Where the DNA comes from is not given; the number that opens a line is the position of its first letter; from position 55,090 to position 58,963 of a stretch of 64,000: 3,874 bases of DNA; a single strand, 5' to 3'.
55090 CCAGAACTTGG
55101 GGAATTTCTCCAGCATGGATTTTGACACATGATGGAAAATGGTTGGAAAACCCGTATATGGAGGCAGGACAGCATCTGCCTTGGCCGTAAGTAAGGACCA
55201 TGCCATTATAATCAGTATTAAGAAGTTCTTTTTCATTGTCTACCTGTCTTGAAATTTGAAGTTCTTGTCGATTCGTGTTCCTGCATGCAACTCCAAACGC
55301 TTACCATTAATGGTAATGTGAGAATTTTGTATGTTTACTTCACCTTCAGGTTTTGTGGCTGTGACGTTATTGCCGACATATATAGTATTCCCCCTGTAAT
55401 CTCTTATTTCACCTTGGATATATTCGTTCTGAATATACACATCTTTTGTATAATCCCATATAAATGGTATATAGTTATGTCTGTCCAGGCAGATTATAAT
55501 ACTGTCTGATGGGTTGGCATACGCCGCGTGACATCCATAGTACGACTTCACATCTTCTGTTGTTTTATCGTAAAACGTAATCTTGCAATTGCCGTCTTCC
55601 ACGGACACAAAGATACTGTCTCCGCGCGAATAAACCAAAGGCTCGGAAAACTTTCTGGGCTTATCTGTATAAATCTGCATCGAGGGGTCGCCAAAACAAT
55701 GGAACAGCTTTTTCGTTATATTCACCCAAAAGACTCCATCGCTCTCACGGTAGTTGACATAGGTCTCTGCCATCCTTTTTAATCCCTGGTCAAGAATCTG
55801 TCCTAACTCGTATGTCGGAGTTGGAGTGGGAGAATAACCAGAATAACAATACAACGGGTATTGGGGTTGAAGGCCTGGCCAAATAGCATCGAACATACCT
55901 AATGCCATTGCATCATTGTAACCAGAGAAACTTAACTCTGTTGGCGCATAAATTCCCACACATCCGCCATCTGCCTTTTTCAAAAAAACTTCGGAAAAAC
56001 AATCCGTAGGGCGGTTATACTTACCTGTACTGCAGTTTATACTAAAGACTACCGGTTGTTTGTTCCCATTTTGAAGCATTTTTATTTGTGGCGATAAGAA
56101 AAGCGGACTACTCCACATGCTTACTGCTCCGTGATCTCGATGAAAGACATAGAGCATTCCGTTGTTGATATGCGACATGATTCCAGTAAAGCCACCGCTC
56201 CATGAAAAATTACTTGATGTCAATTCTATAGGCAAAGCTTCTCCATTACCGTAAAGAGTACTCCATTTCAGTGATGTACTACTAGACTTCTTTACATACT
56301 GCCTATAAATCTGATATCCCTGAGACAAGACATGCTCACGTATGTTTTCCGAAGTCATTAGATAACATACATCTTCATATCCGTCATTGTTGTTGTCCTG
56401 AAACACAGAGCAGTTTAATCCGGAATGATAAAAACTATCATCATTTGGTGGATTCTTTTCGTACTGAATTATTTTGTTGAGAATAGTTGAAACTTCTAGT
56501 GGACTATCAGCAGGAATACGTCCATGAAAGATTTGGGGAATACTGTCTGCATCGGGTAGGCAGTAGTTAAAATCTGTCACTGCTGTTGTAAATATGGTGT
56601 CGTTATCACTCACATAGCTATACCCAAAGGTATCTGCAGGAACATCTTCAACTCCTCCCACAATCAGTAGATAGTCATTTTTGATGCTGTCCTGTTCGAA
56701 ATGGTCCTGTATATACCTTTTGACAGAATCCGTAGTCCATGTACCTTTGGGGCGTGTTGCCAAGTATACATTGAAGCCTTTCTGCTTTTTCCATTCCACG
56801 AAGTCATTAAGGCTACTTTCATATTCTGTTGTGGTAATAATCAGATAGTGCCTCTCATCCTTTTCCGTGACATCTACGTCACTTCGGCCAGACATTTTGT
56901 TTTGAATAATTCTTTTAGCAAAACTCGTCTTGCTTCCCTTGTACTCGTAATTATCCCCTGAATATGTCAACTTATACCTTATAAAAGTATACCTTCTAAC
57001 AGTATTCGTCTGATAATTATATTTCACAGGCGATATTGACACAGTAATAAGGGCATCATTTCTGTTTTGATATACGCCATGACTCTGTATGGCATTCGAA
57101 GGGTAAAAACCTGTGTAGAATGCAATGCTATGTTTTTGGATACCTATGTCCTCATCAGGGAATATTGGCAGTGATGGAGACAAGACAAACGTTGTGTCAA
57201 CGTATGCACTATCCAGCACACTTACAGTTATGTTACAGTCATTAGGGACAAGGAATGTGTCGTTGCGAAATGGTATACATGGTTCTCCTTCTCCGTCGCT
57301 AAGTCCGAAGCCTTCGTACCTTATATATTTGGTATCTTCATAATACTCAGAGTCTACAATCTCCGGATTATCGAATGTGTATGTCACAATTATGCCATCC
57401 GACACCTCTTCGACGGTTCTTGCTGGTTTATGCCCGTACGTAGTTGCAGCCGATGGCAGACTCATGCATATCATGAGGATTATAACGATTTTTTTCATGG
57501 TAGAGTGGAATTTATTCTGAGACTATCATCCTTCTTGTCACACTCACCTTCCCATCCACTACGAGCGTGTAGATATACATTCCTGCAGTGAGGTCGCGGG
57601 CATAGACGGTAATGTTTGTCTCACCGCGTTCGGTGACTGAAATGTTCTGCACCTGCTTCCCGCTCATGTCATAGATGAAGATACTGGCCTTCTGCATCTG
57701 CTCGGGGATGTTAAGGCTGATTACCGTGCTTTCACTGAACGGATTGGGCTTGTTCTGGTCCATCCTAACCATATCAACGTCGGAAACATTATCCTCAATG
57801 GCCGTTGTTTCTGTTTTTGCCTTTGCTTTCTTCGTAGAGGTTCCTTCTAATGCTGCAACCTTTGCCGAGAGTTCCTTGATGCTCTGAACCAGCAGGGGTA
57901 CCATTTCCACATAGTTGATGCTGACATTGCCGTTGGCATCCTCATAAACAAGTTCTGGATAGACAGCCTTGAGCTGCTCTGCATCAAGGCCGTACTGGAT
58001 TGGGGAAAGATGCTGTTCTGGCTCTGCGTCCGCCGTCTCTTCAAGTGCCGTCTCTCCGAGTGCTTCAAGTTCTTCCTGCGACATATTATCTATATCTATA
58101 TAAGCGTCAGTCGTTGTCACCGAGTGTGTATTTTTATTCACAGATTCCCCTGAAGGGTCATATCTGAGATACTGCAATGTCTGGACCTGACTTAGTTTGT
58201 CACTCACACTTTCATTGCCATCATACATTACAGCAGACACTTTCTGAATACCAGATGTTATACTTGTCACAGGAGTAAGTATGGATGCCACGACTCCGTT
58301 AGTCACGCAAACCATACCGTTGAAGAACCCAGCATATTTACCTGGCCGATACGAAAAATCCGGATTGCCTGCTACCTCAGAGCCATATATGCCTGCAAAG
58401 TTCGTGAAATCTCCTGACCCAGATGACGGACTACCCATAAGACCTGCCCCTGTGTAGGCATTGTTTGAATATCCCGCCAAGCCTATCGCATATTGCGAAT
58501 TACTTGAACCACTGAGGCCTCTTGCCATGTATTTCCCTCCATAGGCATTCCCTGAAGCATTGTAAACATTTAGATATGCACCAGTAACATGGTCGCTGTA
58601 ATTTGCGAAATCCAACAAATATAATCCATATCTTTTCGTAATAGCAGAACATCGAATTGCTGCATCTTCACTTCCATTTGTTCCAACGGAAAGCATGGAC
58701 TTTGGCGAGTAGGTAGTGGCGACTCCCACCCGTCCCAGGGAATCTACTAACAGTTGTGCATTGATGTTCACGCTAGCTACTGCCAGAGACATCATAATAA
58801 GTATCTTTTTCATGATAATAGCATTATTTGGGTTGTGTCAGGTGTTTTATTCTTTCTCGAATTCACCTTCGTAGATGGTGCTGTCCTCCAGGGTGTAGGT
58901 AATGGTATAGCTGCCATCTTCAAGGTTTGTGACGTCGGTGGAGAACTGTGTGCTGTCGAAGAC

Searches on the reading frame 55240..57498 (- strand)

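Call 60: search_protein_families(library=pfam, proteins=[window:55240-57498:-], max_evalue=0.001)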
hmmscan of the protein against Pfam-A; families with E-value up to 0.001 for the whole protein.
window:55240-57498:- (752 aa): 2 families
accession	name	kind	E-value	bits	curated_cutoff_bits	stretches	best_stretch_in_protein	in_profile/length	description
PF01364.23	Peptidase_C25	-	3.8e-53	181.5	23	1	218-608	1-373/374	Peptidase family C25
PF08126.16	Propeptide_C25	-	0.00038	20.1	22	0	36-181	21-174/205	Propeptide_C25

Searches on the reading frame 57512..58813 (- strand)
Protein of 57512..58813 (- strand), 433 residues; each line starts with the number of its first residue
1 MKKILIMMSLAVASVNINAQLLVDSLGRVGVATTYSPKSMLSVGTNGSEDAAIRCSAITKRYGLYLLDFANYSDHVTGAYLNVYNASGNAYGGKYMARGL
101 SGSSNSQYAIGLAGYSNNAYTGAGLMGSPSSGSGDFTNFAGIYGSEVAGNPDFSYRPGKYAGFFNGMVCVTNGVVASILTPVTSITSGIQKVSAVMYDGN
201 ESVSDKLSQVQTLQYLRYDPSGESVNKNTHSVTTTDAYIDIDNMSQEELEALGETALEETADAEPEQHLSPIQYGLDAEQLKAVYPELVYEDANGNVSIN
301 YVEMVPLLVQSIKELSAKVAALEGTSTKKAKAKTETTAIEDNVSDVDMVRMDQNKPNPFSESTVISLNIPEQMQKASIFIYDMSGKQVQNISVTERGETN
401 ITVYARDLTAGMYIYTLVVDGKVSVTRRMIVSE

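Call 60: search_protein_families(library=pfam, proteins=[window:57512-58813:-], max_evalue=0.001)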
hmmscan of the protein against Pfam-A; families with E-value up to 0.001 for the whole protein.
window:57512-58813:- (433 aa): 1 family
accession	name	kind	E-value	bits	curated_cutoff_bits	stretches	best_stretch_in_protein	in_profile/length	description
PF18962.6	Por_Secre_tail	-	4.9e-09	36.8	27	1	356-431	3-75/75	Secretion system C-terminal sorting domain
